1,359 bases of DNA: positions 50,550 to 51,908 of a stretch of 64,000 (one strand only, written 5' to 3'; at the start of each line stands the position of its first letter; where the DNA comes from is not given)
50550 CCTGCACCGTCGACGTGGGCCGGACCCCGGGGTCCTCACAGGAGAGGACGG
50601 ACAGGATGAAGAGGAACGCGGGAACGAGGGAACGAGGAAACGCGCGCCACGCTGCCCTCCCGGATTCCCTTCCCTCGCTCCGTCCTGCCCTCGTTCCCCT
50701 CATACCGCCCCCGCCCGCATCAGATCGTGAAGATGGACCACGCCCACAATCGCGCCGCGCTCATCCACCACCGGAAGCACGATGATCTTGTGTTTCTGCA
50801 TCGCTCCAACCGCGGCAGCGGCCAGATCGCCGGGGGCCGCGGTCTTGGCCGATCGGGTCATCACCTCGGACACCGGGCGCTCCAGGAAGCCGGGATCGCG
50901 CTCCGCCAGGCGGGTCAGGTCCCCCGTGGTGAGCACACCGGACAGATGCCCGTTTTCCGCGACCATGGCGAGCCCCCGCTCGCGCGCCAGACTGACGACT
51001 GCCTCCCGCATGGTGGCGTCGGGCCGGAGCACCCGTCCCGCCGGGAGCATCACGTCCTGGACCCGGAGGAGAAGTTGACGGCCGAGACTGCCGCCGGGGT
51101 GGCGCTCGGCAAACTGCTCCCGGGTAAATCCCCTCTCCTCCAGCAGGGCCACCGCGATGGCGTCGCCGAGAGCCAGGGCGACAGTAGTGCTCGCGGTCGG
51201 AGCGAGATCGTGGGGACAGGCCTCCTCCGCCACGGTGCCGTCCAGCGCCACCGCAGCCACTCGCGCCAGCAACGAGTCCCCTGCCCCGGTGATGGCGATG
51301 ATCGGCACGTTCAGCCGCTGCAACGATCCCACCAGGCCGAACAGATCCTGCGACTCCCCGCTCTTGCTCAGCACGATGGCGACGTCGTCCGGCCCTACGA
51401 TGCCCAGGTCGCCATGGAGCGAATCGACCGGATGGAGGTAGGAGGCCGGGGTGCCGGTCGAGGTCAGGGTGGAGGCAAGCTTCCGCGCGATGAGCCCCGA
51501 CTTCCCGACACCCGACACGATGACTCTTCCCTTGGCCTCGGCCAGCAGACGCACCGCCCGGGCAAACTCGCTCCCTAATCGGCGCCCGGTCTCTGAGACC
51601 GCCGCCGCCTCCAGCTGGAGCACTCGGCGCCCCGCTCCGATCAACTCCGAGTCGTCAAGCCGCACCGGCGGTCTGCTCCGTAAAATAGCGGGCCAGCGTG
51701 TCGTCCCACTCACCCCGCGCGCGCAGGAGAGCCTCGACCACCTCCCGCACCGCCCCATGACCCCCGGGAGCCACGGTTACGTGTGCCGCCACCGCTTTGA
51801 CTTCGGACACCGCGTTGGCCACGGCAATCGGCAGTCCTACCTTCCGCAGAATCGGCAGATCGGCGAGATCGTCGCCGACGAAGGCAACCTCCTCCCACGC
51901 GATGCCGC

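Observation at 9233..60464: Family of gene-boundary hairpins built from inverted arrays of short tandem repeats, every copy with a different repeat unit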

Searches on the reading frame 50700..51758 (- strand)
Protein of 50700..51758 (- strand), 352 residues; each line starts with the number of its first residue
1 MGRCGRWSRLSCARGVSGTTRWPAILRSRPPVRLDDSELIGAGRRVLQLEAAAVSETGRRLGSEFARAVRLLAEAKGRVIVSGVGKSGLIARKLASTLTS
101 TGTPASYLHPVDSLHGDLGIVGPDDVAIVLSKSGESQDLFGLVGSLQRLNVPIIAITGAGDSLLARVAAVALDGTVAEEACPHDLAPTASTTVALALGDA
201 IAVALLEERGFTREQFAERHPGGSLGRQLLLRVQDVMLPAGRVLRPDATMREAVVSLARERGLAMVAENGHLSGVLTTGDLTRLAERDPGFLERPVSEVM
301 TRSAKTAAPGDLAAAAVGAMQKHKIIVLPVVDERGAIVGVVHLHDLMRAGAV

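Call 13: search_protein_families(library=pfam, proteins=[window:50700-51758:-])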
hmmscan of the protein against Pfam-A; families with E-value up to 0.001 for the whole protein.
window:50700-51758:- (352 aa): 3 families
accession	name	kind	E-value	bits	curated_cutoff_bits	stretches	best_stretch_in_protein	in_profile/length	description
PF01380.27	SIS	-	1.1e-21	77.5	25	1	72-204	2-131/131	SIS domain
PF00571.33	CBS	-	1.1e-16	61.4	24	1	296-349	1-54/57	CBS domain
PF13580.11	SIS_2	-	0.00093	19.7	27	0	122-158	102-138/138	SIS domain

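Call 23: find_encoding_contigs(protein=window:50700-51758:-, flank=10000, max_places=10)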
Protein window:50700-51758:- (352 aa): no gene with exactly this product is on record in the collection.
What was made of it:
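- Tried and rejected: Exact-protein look-up of KpsF to find the source contig returned nothing on record (call 23).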

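Call 24: find_related_loci(query=window:50700-51758:-, collection=genome_contigs, flank=10000)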
Query window:50700-51758:- (352 aa) in genome_contigs; peptide patterns used: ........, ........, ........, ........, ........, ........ (x = any residue, [..] = any of these).
586 stretches matched a pattern; 199 encode a relative of the query (tblastn E <= 1e-3); the best 80 are kept; 80 distinct loci.
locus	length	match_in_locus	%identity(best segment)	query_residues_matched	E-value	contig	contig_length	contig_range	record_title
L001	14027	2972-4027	94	1-352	0e+0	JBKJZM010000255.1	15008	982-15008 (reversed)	MAG: Gemmatimonadales bacterium isolate swi_bin.243 S1Ck127_11799919_flag_0_multi_7.8663_len_15008, whole genome shotgun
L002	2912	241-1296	90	1-352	0e+0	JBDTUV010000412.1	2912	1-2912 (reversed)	MAG: Gemmatimonadales bacterium isolate cluster3_bin.52 NODE_231610_length_2912_cov_3.661183, whole genome shotgun seque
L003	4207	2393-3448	93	1-352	0e+0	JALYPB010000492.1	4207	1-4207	MAG: Gemmatimonadota bacterium isolate MDV bin26 SD1454-56_k127_334786, whole genome shotgun sequence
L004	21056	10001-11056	92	1-352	0e+0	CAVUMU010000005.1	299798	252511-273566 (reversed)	MAG: uncultured Gemmatimonadales bacterium isolate MFD04212.bin.1.9 genome assembly, contig: contig_31434, whole genome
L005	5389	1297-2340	93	5-352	0e+0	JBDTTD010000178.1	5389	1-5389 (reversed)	MAG: Gemmatimonadales bacterium isolate cluster3_bin.288 NODE_84791_length_5389_cov_6.309524, whole genome shotgun seque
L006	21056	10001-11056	91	1-352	0e+0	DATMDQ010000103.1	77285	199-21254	MAG TPA_asm: Gemmatimonadales bacterium isolate SMAG_U13412 k141_2494066, whole genome shotgun sequence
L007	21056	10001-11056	93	1-352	0e+0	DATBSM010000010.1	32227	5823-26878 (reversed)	MAG TPA_asm: Gemmatimonadales bacterium isolate SMAG_U4157 k141_544654, whole genome shotgun sequence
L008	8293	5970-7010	82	6-352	2e-169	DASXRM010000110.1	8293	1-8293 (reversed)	MAG TPA_asm: Gemmatimonadales bacterium isolate SMAG_U4640 k141_2267009, whole genome shotgun sequence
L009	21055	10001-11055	93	1-352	3e-168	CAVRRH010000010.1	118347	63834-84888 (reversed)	MAG: uncultured Gemmatimonadales bacterium isolate MFD04850.bin.2.341 genome assembly, contig: contig_53489, whole genom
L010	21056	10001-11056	79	1-352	1e-161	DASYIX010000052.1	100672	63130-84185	MAG TPA_asm: Gemmatimonadales bacterium isolate SMAG_U4280 k141_2925007, whole genome shotgun sequence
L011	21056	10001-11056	79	1-352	2e-160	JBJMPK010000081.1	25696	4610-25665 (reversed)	MAG: Gemmatimonadales bacterium isolate H1_16_all_fractions_metab_conc_20_65_10 k255_1874196, whole genome shotgun seque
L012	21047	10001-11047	74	4-352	1e-150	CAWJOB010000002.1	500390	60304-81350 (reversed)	MAG: uncultured Gemmatimonadales bacterium isolate MFD02840.bin.2.331 genome assembly, contig: contig_15611, whole genom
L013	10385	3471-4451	74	22-348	2e-145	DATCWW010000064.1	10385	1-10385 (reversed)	MAG TPA_asm: Gemmatimonadales bacterium isolate SMAG_U7421 k141_546803, whole genome shotgun sequence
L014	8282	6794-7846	73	3-352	9e-144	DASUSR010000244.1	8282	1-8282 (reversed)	MAG TPA_asm: Gemmatimonadales bacterium isolate SMAG_U1741 k141_1234552, whole genome shotgun sequence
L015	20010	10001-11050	67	2-352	2e-141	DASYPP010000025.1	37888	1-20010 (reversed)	MAG TPA_asm: Gemmatimonadales bacterium isolate SMAG_U4459 k141_3813724, whole genome shotgun sequence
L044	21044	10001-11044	93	1-348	0e+0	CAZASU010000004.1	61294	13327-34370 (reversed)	MAG TPA_asm: uncultured Gemmatimonadaceae bacterium isolate SRP136066_co1_255 genome assembly, contig: NODE_295_length_6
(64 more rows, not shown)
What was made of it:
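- On STRR-type tandem-repeat hairpins: Relatives of the window are Gemmatimonadales MAGs (call 24).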

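Call 57: search_protein_families(library=ncbifam, proteins=[L011:1989-2333:+, L044:1421-1666:+], max_evalue=0.01)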
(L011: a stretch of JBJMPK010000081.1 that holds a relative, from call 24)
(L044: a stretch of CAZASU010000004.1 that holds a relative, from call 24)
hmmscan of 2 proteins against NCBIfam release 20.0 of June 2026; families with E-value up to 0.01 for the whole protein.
L011:1989-2333:+ (114 aa): 1 family
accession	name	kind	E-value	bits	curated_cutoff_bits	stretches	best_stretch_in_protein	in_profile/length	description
TIGR04256.1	GxxExxY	subfamily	3.2e-35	121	35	1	9-111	15-115/116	GxxExxY protein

L044:1421-1666:+ (81 aa): 1 family
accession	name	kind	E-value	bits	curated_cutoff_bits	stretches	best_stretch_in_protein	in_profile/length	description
TIGR04256.1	GxxExxY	subfamily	6e-24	84.6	35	1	1-77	41-115/116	GxxExxY protein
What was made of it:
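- On Hairpin-enclosed GxxExxY element (locus 60136-60460 only): Orthologs score 121 bits (L011:1989-2333) and 84.6 bits (L044:1421-1666), against a cut-off of 35 (call 57).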
